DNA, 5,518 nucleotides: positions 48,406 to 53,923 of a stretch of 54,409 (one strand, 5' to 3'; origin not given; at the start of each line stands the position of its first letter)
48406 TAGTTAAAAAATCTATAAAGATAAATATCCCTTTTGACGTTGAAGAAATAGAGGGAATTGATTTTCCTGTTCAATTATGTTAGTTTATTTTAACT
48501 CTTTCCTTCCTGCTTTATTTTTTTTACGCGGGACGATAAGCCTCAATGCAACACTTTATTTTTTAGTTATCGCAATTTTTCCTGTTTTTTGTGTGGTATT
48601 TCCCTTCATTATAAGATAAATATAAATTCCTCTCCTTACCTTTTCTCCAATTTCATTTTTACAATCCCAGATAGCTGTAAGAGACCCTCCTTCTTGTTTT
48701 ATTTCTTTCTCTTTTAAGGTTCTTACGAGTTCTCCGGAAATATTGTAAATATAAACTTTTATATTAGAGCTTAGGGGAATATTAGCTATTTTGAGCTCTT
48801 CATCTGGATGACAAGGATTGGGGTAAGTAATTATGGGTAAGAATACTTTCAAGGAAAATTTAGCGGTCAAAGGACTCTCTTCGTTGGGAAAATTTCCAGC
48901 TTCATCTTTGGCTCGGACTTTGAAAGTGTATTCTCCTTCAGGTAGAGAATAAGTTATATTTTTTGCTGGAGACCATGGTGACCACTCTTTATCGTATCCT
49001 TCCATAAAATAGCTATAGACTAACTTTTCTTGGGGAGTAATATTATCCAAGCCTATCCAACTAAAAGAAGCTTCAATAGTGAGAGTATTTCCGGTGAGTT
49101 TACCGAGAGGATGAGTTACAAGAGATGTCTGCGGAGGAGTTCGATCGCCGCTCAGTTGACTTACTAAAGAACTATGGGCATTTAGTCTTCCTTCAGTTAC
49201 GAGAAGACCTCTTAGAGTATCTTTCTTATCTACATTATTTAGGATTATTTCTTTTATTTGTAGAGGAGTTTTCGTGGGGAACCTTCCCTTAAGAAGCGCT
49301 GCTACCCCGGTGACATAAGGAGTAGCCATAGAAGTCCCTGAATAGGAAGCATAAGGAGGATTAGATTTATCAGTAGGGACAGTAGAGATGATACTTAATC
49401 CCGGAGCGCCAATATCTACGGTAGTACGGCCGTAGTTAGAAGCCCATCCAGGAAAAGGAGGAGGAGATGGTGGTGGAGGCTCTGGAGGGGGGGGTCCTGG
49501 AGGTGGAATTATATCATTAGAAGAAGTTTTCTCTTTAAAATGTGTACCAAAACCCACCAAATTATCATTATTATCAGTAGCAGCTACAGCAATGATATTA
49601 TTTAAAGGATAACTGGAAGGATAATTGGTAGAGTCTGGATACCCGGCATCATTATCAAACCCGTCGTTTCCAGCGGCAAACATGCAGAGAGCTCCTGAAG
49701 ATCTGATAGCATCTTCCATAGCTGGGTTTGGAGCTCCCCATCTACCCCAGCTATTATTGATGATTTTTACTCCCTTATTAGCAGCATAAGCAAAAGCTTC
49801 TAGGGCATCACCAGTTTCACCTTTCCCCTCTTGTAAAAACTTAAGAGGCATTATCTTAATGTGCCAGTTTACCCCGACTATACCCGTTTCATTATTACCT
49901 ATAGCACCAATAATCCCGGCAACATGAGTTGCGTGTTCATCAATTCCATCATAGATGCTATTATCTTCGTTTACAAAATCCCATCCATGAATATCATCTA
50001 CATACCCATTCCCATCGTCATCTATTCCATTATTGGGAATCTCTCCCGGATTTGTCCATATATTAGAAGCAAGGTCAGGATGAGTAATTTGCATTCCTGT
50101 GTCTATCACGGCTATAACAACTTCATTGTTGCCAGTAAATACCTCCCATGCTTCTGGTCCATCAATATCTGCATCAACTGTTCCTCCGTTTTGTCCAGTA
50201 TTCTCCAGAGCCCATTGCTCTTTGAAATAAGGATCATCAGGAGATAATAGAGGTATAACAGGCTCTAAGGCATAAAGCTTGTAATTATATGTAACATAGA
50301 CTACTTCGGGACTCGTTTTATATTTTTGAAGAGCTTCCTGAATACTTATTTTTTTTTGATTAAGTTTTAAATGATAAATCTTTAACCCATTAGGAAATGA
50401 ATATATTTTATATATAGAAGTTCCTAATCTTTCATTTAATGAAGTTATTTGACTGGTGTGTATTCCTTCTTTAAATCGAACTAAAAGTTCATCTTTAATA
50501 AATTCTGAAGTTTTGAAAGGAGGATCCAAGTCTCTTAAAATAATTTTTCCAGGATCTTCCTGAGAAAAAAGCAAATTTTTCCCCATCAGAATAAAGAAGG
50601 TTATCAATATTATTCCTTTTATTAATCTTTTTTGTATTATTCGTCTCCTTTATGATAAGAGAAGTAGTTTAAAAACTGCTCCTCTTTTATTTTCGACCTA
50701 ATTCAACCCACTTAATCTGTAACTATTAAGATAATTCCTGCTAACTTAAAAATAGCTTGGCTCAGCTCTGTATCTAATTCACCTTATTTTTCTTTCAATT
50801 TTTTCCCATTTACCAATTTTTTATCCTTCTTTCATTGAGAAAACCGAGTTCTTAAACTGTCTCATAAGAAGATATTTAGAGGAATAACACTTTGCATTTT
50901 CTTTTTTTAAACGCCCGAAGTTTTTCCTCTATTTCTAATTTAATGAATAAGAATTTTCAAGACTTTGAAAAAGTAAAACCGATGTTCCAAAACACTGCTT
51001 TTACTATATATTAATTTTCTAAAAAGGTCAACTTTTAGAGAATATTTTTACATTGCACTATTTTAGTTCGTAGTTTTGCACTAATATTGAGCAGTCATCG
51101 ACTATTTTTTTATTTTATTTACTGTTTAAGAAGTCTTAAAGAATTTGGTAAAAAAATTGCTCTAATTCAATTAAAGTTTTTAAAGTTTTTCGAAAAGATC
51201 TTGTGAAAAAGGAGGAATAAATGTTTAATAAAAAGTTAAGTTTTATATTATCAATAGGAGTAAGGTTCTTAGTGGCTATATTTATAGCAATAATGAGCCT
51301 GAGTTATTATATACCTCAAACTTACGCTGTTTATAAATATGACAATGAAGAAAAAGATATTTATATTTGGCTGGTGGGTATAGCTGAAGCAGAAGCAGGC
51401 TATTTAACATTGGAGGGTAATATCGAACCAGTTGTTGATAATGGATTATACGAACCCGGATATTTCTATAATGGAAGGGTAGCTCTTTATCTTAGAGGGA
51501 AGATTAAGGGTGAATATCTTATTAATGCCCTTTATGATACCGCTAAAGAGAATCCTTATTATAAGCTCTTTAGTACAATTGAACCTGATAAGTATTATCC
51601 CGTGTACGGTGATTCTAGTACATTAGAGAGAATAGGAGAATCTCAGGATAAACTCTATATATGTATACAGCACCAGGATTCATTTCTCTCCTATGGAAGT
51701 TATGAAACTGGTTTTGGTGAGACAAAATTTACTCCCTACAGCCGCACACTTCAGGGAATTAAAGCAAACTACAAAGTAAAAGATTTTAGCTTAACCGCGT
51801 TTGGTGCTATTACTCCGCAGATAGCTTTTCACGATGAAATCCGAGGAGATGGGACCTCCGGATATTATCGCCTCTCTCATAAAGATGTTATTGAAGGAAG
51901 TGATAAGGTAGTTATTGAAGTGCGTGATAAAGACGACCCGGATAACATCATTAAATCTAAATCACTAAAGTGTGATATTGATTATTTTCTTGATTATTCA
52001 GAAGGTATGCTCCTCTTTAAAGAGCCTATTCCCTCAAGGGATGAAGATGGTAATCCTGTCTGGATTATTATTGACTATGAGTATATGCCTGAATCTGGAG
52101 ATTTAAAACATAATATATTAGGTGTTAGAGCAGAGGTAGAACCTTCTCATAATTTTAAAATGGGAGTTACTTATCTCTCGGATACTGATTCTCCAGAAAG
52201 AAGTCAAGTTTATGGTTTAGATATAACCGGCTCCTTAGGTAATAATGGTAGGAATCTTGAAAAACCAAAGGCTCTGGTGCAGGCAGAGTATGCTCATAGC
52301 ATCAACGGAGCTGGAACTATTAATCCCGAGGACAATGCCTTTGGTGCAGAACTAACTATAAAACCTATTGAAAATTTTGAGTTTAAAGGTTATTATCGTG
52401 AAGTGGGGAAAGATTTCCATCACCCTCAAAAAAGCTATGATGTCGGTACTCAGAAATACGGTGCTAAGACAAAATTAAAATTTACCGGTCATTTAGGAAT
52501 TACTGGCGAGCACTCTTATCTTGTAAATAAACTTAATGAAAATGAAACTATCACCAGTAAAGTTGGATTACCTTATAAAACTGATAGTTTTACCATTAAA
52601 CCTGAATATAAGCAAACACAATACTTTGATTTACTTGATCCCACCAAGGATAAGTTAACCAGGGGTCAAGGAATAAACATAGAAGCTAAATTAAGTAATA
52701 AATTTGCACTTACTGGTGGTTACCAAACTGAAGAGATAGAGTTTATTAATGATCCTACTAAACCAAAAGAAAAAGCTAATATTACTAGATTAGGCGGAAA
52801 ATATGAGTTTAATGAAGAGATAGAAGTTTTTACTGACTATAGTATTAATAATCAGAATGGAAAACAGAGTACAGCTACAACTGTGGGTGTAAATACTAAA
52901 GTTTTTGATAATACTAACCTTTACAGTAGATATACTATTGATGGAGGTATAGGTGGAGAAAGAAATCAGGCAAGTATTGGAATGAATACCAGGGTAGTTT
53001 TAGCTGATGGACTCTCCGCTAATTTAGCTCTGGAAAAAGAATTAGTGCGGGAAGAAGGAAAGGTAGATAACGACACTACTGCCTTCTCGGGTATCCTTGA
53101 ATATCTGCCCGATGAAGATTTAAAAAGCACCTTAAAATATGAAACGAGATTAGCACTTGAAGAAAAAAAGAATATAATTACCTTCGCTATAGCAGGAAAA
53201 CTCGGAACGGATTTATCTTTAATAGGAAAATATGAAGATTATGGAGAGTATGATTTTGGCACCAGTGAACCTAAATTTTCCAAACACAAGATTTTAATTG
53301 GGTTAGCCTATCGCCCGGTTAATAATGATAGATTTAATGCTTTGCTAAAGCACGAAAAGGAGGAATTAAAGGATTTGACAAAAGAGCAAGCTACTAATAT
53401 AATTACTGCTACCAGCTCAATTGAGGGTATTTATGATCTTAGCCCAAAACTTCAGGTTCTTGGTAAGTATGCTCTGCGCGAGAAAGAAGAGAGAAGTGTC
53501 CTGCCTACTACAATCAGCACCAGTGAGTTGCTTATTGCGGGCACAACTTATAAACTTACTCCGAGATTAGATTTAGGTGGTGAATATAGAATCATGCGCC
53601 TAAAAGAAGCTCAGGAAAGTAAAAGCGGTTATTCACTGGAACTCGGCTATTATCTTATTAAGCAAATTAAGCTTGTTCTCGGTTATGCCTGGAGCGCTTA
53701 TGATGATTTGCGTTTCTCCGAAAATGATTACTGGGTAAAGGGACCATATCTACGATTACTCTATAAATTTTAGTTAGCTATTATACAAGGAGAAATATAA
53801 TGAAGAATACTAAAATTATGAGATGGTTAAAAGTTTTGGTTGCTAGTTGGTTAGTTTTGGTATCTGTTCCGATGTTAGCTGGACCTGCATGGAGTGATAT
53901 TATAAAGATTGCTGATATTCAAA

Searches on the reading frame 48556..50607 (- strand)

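Call 3: search_protein_families(library=pfam, proteins=[window:48556-50607:-], max_evalue=1)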
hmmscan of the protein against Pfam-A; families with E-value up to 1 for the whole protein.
window:48556-50607:- (683 aa): 8 families
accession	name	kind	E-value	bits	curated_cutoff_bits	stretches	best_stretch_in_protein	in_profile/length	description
PF00082.27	Peptidase_S8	-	2.7e-55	188.2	21.8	1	161-462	2-276/288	Subtilase family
PF07495.19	Y_Y_Y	-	4.4e-10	39.7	26.6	1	526-572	5-52/65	Y_Y_Y domain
PF22148.1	Fervidolysin_NPro-like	-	4.4e-07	30.6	21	1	33-108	12-81/81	Fervidolysin N-terminal prodomain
PF13585.12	CHU_C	-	1.5e-06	28.7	27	1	599-677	12-83/86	CHU_C Type IX secretion signal domain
PF13860.13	FlgD_ig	-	1.6e-06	28.5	27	1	614-662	23-69/79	FlgD Ig-like domain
PF18962.6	Por_Secre_tail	-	0.0011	19.6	27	1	595-677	2-72/75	Secretion system C-terminal sorting domain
PF16361.10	Peptidase_S8_N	-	0.011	16.7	30.5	1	78-138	67-142/142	N-terminal of Subtilase family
PF19077.6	Big_13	-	0.035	15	27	1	552-577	69-94/102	Bacterial Ig-like domain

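Call 4: search_protein_families(library=ncbifam, proteins=[window:48556-50607:-], max_evalue=1)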
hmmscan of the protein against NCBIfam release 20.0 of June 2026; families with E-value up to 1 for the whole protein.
window:48556-50607:- (683 aa): 14 families
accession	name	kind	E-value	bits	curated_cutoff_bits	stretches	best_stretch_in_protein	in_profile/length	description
TIGR03921.1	T7SS_mycosin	equivalog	1e-33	116.9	278.75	2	152-353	5-191/353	type VII secretion-associated serine protease mycosin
NF033595.1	denti_PrtP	equivalog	6.6e-21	74.5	300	2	396-465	411-484/606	dentilisin complex serine proteinase subunit PrtP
NF033707.1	T9SS_sortase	equivalog_domain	1.3e-12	46.3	420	1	554-679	960-1093/1095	type IX secretion system sortase PorU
NF051851.1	AtpSerPepEprS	equivalog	2.4e-09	35.8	1700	2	399-458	281-336/988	autotransporter serine peptidase EprS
TIGR03895.1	protease_PatA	subfamily_domain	2.7e-08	33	421.05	2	389-458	128-199/606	PatA/PatG family cyanobactin maturation protease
TIGR04183.1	Por_Secre_tail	domain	3.4e-08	33.4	23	1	595-679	2-70/72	T9SS type A sorting domain-containing protein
NF052228.1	T9SS_PorZ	equivalog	3.5e-08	32.4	260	1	592-680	673-755/757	type IX secretion system anionic LPS delivery protein PorZ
NF005176.1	PRK06655.1-1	equivalog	7.2e-06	26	230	1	613-664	96-145/197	flagellar hook assembly protein FlgD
NF040553.1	SGO_0316_fam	subfamily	8.4e-05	20.4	1400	1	385-456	656-728/1486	SGO_0316/SGO_0317 family LPXTG-anchored serine peptidase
NF040809.1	germ_prot_CspBA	exception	0.0031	15.2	1250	1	397-439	434-472/1099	bifunctional germination protease/germinant receptor pseudoprotease CspBA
NF004496.1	PRK05842.1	equivalog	0.0094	15.2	250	1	616-662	168-214/271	flagellar hook assembly protein FlgD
NF009276.0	PRK12633.1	equivalog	0.042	13.6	383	1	615-666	130-179/234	flagellar basal body rod modification protein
NF009452.0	PRK12812.1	equivalog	0.042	13.1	258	1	615-667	153-205/289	flagellar basal body rod modification protein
NF041528.1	strep_LAETG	domain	0.088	12.6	30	1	424-439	6-21/35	LAETG motif-containing sortase-dependent surface protein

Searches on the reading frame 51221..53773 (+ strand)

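Call 3: search_protein_families(library=pfam, proteins=[window:51221-53773:+], max_evalue=1)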
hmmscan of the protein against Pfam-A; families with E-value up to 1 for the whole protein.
window:51221-53773:+ (850 aa): 6 families
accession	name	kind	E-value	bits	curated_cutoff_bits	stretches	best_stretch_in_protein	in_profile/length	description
PF13609.12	Porin_4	-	1.2e-07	32.3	27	1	446-571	186-302/310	Gram-negative porin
PF21620.4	SlpA_C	-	9.6e-07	28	35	1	298-585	200-410/656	S-layer protein SlpA, beta-barrel domain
PF10677.15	DUF2490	-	0.0017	18.5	29.8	1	774-838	8-75/186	Protein of unknown function (DUF2490)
PF20841.2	NtrZ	-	0.0032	18.2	27.7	1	772-798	30-56/78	NtrZ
PF01389.23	OmpA_membrane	-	0.023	14.9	21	0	763-792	120-149/180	OmpA-like transmembrane domain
PF24653.1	Phage_OMP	-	0.21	12.3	27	0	390-453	57-121/122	Cyanophage outer membrane protein like beta barrel domain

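Call 4: search_protein_families(library=ncbifam, proteins=[window:51221-53773:+], max_evalue=1)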
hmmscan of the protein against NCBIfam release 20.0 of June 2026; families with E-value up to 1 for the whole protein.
window:51221-53773:+ (850 aa): 1 family
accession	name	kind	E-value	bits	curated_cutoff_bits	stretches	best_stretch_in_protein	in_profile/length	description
NF003583.0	PRK05248.3-4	equivalog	0.17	11.8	259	1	295-370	20-95/132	hypothetical protein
